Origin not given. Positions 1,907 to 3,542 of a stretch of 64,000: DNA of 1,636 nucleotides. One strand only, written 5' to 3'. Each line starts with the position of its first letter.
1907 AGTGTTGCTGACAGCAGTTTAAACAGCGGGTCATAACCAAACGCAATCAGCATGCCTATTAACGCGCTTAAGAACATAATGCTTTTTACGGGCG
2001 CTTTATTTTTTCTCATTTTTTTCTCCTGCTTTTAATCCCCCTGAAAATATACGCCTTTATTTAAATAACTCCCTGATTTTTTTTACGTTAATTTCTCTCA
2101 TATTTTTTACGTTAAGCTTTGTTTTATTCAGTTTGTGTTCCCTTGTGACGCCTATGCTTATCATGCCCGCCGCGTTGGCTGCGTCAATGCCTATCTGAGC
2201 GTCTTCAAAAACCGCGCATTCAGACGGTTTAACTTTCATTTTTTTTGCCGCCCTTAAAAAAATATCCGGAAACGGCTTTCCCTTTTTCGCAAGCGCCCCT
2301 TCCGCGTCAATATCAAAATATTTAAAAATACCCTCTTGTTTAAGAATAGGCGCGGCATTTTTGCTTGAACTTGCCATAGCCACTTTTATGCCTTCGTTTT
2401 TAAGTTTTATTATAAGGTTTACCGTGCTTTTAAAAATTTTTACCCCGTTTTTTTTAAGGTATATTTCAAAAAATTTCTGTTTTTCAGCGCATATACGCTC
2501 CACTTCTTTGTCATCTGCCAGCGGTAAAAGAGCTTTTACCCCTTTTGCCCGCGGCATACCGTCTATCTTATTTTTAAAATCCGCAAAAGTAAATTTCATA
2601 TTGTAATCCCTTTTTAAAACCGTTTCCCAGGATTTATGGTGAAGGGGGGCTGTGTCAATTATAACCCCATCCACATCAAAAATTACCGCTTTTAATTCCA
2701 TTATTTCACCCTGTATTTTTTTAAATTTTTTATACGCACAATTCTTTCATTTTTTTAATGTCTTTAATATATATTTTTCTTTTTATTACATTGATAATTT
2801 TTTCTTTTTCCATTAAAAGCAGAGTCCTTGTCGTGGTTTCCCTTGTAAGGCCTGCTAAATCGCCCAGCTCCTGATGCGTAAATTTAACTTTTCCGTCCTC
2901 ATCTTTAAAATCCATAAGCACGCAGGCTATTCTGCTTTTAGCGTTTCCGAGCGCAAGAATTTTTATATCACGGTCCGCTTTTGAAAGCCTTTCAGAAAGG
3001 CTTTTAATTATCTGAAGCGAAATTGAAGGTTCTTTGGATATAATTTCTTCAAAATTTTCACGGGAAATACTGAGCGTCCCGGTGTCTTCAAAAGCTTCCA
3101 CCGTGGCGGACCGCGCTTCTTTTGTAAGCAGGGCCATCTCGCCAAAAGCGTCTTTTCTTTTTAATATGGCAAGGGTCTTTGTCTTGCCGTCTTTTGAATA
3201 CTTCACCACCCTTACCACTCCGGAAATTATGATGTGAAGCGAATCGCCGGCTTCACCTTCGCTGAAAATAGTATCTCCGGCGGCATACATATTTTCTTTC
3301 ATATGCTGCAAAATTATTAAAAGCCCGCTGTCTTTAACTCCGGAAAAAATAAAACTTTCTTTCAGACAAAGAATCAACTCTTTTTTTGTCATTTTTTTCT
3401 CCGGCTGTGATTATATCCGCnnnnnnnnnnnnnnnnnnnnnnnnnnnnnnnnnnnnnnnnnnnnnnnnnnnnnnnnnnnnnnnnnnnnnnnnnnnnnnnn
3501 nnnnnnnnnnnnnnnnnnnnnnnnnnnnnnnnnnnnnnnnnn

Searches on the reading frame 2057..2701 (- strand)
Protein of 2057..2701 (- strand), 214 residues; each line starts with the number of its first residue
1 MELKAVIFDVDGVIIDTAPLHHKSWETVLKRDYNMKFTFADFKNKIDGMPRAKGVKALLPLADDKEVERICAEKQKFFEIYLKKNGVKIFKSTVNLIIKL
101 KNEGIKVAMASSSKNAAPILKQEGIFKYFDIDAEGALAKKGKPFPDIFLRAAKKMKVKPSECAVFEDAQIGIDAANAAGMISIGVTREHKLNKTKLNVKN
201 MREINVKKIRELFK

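Call 15: search_protein_families(library=pfam, proteins=[window:2057-2701:-], max_evalue=0.001)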
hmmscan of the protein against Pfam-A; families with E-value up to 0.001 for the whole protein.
window:2057-2701:- (214 aa): 3 families
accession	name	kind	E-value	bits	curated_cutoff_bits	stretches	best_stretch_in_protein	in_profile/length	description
PF00702.32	Hydrolase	-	1.9e-27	97.3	26.4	1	4-179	2-191/191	haloacid dehalogenase-like hydrolase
PF13419.12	HAD_2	-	9.6e-25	88.1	23.8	1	6-185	1-178/178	Haloacid dehalogenase-like hydrolase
PF13242.12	Hydrolase_like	-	0.00014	22.1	22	1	141-188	3-51/75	HAD-hyrolase-like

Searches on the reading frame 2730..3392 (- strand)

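Call 15: search_protein_families(library=pfam, proteins=[window:2730-3392:-], max_evalue=0.001)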
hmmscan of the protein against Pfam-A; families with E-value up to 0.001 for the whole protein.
window:2730-3392:- (220 aa): 3 families
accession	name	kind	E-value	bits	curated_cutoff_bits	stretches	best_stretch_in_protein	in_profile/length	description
PF00027.35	cNMP_binding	-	1.1e-25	89.9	27.5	1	36-120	4-88/89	Cyclic nucleotide-binding domain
PF13545.12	HTH_Crp_2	-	2.2e-14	53.6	27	1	154-218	2-70/70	Crp-like helix-turn-helix domain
PF00325.26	Crp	-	2.6e-06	27.5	21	1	171-200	3-32/32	Bacterial regulatory proteins, crp family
